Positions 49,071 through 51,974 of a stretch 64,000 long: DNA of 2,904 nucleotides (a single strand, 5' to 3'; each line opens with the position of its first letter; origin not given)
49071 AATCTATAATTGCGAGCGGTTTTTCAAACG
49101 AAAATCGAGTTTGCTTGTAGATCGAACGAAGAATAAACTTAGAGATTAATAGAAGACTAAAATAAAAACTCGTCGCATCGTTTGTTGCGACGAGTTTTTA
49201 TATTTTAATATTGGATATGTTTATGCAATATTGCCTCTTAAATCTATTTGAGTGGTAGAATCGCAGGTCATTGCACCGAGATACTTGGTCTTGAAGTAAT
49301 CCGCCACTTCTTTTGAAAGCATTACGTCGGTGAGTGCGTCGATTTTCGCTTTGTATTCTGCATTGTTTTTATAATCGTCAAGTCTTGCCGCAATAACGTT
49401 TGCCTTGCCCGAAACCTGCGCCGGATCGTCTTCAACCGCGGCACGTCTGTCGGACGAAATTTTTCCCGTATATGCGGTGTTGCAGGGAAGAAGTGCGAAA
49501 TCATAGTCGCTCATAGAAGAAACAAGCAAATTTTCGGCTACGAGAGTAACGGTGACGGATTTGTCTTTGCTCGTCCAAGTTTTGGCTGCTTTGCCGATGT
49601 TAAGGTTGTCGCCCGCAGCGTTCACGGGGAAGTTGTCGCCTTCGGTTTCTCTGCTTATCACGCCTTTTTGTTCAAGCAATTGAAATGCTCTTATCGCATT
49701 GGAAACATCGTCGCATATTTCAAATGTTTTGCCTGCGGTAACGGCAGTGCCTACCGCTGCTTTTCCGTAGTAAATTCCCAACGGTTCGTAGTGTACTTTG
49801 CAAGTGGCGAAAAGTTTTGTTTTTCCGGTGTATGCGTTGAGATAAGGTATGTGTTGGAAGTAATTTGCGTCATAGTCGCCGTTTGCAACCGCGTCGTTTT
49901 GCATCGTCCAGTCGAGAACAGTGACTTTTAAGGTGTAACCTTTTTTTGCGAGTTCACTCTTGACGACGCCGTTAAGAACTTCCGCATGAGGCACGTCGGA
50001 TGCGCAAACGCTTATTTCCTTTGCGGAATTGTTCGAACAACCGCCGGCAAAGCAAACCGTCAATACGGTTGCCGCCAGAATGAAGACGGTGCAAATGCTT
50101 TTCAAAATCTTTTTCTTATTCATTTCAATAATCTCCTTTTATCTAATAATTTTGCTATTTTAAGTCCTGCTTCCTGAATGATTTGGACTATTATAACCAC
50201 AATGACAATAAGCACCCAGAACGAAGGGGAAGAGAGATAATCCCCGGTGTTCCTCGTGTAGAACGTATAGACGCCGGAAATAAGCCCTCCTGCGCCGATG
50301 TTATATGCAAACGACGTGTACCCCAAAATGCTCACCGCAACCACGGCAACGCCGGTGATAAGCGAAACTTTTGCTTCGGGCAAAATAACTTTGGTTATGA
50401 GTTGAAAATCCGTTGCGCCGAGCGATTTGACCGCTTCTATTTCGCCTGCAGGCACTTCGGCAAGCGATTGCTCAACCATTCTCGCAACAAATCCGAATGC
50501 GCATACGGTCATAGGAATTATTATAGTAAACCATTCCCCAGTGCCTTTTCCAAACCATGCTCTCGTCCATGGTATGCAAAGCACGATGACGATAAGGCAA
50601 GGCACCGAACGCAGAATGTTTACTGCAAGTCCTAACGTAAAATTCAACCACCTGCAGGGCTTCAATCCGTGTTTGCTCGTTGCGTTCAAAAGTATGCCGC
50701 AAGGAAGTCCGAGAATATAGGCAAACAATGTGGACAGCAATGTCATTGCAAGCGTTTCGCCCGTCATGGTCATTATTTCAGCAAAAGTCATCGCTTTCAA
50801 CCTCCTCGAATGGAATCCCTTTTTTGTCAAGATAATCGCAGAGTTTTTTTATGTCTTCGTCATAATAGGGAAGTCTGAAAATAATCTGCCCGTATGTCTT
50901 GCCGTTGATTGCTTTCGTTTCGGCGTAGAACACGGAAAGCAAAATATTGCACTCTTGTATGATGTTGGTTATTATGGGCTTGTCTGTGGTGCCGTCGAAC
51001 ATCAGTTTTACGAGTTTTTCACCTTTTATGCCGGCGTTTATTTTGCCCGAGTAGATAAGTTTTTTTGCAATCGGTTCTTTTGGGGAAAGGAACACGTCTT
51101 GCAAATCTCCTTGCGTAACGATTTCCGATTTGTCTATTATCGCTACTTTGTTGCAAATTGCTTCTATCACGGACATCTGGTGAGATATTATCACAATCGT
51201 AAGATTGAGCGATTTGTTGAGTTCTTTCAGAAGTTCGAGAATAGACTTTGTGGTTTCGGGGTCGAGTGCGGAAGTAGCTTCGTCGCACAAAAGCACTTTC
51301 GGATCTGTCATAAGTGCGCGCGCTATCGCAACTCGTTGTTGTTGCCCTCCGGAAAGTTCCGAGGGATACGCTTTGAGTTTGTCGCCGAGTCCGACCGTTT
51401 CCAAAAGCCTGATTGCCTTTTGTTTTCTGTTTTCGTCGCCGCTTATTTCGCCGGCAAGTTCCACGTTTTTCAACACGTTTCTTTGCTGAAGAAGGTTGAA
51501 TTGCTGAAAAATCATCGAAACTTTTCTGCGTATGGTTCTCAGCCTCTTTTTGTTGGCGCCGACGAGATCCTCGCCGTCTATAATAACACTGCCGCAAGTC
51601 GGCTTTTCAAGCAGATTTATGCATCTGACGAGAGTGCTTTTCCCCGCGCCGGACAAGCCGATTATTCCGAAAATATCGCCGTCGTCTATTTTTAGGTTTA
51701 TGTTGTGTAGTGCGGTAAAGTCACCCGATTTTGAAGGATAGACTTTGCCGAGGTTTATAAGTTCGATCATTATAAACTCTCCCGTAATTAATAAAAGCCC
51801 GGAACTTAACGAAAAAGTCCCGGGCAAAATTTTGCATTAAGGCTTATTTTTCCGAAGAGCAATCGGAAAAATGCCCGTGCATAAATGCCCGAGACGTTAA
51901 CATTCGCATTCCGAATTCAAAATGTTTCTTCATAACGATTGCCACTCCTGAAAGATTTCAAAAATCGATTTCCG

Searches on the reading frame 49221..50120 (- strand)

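Call 13: search_protein_families(library=pfam, proteins=[window:49221-50120:-], max_evalue=0.0001)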
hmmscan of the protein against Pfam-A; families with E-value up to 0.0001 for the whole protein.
window:49221-50120:- (299 aa): 1 family
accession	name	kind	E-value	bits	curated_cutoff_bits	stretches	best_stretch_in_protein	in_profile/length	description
PF03180.19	Lipoprotein_9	-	4.5e-33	114.8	27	1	36-283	1-231/236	NlpA lipoprotein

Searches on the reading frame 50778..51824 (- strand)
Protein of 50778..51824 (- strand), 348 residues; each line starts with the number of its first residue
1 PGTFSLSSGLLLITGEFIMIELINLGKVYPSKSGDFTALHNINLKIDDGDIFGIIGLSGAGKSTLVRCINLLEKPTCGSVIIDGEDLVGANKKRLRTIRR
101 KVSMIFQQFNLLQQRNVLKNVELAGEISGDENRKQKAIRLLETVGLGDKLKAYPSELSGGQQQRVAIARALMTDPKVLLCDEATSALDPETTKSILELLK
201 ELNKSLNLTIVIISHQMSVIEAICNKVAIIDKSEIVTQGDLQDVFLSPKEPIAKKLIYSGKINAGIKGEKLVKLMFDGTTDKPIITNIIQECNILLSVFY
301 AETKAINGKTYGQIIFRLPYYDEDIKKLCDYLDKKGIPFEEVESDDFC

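Call 13: search_protein_families(library=pfam, proteins=[window:50778-51824:-], max_evalue=0.0001)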
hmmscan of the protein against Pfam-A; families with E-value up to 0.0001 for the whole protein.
window:50778-51824:- (348 aa): 4 families
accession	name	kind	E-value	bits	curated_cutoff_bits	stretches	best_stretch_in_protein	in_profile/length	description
PF00005.33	ABC_tran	-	1.7e-36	126.2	25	1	39-185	1-137/137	ABC transporter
PF09383.16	NIL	-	6.8e-14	51.9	24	1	270-341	1-73/73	NIL domain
PF13304.12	AAA_21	-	2.7e-09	38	27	1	120-220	220-303/304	AAA domain, putative AbiEii toxin, Type IV TA system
PF02463.25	SMC_N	-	1e-08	35.4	40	1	51-229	26-211/220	RecF/RecN/SMC N terminal domain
